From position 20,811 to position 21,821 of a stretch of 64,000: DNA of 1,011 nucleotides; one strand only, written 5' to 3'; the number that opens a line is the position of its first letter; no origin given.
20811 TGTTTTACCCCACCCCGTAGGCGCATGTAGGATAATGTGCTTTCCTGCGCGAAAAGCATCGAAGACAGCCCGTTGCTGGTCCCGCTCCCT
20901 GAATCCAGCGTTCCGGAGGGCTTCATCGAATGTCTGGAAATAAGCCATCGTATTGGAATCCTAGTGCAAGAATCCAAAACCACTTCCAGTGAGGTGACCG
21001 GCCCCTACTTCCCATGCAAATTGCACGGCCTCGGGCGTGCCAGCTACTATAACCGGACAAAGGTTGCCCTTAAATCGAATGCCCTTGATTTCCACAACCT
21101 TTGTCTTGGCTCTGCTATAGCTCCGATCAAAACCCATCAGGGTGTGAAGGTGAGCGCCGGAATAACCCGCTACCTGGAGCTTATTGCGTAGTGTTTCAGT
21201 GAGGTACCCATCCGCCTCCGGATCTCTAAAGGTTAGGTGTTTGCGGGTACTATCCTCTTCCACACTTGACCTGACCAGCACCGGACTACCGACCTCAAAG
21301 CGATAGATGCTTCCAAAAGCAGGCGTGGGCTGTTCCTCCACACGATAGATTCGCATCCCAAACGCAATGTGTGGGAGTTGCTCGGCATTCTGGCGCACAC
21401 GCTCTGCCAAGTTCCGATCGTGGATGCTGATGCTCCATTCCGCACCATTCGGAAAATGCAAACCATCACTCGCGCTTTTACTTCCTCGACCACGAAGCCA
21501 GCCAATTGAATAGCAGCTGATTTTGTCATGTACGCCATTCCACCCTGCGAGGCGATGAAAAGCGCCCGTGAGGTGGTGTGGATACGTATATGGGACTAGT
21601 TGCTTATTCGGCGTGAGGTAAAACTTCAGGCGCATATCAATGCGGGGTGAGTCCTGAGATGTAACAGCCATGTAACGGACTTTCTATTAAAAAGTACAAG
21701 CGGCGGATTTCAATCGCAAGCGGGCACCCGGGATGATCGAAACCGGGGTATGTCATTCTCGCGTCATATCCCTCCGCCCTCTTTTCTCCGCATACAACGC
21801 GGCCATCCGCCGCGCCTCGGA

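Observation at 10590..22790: Complete type I CRISPR-Cas locus whose gene order and domain mix fit no single canonical subtype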

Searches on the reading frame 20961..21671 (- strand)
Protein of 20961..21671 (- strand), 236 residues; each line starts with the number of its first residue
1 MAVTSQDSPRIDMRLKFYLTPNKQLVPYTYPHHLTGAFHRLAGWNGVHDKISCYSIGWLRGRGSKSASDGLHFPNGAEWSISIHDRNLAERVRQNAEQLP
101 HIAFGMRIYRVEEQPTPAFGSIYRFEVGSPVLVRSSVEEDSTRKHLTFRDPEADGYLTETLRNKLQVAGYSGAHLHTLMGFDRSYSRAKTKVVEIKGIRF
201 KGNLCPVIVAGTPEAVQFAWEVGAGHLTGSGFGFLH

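Call 7: search_protein_families(library=ncbifam, proteins=[window:20961-21671:-], max_evalue=0.01)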
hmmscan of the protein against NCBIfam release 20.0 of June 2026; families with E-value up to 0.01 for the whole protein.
window:20961-21671:- (236 aa): 1 family
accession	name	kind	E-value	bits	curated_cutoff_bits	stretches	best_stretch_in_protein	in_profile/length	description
TIGR01877.1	cas_cas6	equivalog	5.1e-17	63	58.65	1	48-235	3-199/200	CRISPR-associated endoribonuclease Cas6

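Call 8: search_protein_families(library=pfam, proteins=[window:20961-21671:-], max_evalue=0.01)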
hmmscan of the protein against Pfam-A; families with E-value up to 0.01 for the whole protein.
window:20961-21671:- (236 aa): 1 family
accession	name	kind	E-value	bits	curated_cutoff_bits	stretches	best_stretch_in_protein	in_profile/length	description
PF01881.21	Cas_Cas6_C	-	2e-11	45.3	23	1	123-235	11-123/125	CRISPR associated protein Cas6, C-terminal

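Call 9: search_protein_families(library=padloc, proteins=[window:20961-21671:-], max_evalue=0.1)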
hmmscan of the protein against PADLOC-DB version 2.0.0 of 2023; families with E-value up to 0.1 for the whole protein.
window:20961-21671:- (236 aa): 13 families
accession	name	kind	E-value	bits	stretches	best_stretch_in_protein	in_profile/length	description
PDLC02101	Cas6b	-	1.9e-65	218.8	1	13-235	1-217/218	-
PDLC01782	Cas6b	-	4.9e-20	70.6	1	13-235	1-231/235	-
PDLC00956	Cas6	-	1.4e-17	63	1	48-235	3-199/200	CRISPR-associated endoribonuclease Cas6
PDLC01609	Cas6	-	6e-14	51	1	106-235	15-135/137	"CAS-I,CAS-II,CAS-III,CAS-IV,CAS-V,CAS-VI; crRNAmaturation"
PDLC01265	Cas6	-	2.6e-12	45.9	1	73-235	19-178/179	"CAS-I,CAS-II,CAS-III,CAS-IV,CAS-V,CAS-VI; crRNAmaturation"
PDLC01783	Cas6b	-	1.5e-09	36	1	122-235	118-222/225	-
PDLC01451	Cas6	-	2.7e-08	32.4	1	66-235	55-215/219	"CAS-I,CAS-II,CAS-III,CAS-IV,CAS-V,CAS-VI; crRNAmaturation"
PDLC02103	Cas6b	-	4.9e-08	31.1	1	121-235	125-236/240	-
PDLC01372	Cas6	-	4.9e-07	28.1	1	107-235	107-233/235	"CAS-I,CAS-II,CAS-III,CAS-IV,CAS-V,CAS-VI; crRNAmaturation"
PDLC01786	Cas6b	-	6.9e-06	24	1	104-235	108-227/228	-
PDLC02098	Cas6_IIIa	-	2.8e-05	22.7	1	13-235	1-197/200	-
PDLC01788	Cas6b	-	0.0055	14.8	1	207-235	187-215/219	-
PDLC01789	Cas6b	-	0.011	13.8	1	126-235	129-237/240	-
